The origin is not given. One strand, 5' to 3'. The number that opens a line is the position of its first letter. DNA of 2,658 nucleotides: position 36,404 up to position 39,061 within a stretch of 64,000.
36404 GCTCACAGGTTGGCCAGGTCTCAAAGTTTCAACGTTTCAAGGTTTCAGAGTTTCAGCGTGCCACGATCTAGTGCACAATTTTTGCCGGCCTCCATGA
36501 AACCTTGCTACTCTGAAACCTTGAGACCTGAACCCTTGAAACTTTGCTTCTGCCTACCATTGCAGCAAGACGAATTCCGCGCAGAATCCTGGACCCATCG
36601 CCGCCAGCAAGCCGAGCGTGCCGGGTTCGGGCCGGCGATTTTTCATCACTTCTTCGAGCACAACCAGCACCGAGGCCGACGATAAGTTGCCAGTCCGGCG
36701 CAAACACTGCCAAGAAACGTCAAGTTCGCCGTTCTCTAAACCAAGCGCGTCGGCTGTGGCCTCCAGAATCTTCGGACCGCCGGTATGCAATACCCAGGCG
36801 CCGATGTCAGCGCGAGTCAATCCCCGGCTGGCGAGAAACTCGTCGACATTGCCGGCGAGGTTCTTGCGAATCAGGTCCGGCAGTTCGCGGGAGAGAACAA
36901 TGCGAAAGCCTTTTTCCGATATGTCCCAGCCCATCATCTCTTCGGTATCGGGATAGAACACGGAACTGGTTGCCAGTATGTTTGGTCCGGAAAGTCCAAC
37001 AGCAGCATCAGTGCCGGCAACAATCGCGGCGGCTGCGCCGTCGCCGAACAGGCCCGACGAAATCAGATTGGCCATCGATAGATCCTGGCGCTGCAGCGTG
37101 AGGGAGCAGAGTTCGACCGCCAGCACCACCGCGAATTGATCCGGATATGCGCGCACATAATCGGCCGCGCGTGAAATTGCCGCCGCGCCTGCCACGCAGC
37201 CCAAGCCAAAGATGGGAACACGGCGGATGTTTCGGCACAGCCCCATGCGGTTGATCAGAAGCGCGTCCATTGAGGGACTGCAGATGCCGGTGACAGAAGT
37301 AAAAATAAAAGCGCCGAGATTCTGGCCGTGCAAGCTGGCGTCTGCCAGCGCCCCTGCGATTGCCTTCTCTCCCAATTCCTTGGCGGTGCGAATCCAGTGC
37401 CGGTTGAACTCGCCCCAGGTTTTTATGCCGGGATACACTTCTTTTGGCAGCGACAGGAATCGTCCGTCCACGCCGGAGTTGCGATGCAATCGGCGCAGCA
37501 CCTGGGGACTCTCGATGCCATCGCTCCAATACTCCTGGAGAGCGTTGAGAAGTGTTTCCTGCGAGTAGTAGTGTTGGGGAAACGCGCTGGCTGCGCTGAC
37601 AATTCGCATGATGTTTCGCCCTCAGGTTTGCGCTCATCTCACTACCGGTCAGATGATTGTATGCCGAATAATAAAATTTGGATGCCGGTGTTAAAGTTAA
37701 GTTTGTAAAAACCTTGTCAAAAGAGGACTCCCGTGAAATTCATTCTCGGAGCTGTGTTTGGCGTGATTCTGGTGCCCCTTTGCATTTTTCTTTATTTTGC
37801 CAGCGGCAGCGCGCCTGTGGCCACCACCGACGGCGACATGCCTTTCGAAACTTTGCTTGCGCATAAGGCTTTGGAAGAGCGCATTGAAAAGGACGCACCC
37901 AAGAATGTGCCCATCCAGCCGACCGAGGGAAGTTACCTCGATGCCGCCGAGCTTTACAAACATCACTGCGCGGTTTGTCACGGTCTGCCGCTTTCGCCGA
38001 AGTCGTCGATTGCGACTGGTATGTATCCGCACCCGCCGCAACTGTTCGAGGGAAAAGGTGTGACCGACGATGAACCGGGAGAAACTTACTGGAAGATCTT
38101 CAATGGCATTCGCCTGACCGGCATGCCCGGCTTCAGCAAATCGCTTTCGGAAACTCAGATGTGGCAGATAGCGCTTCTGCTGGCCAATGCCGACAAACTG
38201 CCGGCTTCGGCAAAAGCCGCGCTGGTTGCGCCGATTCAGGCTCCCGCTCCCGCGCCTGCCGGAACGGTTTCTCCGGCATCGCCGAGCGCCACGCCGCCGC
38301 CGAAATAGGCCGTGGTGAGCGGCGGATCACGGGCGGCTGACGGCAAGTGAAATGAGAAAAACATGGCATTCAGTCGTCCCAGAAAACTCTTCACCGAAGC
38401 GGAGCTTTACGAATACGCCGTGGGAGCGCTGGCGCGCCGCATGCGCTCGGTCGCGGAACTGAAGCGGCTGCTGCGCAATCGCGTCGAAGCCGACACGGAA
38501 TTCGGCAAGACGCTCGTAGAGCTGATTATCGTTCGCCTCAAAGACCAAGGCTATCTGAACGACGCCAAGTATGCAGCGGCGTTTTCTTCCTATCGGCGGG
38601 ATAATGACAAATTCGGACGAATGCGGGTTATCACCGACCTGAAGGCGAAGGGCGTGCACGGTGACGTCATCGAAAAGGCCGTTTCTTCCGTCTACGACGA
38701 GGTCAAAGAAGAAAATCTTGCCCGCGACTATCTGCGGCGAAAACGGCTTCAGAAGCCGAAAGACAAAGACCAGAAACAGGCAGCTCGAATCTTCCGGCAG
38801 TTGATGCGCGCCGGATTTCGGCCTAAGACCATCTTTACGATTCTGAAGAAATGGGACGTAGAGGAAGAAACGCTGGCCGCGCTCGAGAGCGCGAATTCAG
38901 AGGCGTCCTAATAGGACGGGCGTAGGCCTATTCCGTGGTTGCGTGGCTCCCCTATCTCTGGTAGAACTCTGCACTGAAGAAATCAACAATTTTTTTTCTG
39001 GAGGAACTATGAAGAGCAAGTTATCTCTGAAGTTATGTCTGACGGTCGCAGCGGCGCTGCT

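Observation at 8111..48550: Family of intergenic hairpins whose arms are tandem 7-8-nt arrays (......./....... plus locus-specific units), oriented relative to the downstream start codon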

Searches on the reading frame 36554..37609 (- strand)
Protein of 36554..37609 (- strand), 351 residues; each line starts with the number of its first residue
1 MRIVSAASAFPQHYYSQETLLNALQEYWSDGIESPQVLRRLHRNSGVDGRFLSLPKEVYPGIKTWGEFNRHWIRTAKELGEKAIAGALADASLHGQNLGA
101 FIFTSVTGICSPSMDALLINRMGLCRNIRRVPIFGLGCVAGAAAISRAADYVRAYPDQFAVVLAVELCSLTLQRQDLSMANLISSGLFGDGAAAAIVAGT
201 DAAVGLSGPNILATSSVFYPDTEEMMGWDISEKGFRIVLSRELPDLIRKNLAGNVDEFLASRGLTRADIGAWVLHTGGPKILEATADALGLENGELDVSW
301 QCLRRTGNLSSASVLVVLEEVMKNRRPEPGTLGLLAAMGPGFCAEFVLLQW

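Call 25: search_protein_families(library=pfam, proteins=[window:36554-37609:-])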
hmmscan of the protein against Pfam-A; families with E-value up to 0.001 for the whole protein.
window:36554-37609:- (351 aa): 4 families
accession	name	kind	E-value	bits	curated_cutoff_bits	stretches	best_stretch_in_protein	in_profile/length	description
PF02797.21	Chal_sti_synt_C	-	1e-20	74.7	27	1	214-350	5-148/151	Chalcone and stilbene synthases, C-terminal domain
PF00195.25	Chal_sti_synt_N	-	2.3e-16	60.4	27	1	6-198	19-222/225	Chalcone and stilbene synthases, N-terminal domain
PF08541.16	ACP_syn_III_C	-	1e-13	51.7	26.6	1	259-351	1-90/90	3-Oxoacyl-[acyl-carrier-protein (ACP)] synthase III C terminal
PF08392.18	FAE1_CUT1_RppA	-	6.9e-13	49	27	1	19-200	29-206/290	FAE1/Type III polyketide synthase-like protein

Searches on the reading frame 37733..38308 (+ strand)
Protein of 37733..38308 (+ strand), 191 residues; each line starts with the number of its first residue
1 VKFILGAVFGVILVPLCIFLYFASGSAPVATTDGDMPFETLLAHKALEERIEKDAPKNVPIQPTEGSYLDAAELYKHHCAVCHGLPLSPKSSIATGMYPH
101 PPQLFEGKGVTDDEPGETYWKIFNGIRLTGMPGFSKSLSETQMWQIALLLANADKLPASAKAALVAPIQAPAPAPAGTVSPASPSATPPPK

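Call 97: search_protein_families(library=pfam, proteins=[window:37733-38308:+], max_evalue=0.00001)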
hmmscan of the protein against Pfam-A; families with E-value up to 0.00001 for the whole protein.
window:37733-38308:+ (191 aa): 1 family
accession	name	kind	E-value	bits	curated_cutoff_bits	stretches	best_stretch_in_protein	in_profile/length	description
PF13442.11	Cytochrome_CBB3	-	2.4e-09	37.8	27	1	70-147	5-65/68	Cytochrome C oxidase, cbb3-type, subunit III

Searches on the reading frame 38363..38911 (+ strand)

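Call 97: search_protein_families(library=pfam, proteins=[window:38363-38911:+], max_evalue=0.00001)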
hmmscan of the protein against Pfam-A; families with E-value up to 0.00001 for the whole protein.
window:38363-38911:+ (182 aa): 1 family
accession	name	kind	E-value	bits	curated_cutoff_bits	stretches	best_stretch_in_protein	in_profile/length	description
PF02631.22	RecX_HTH2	-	4.2e-08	33.7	26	1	66-106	1-41/42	RecX, second three-helix domain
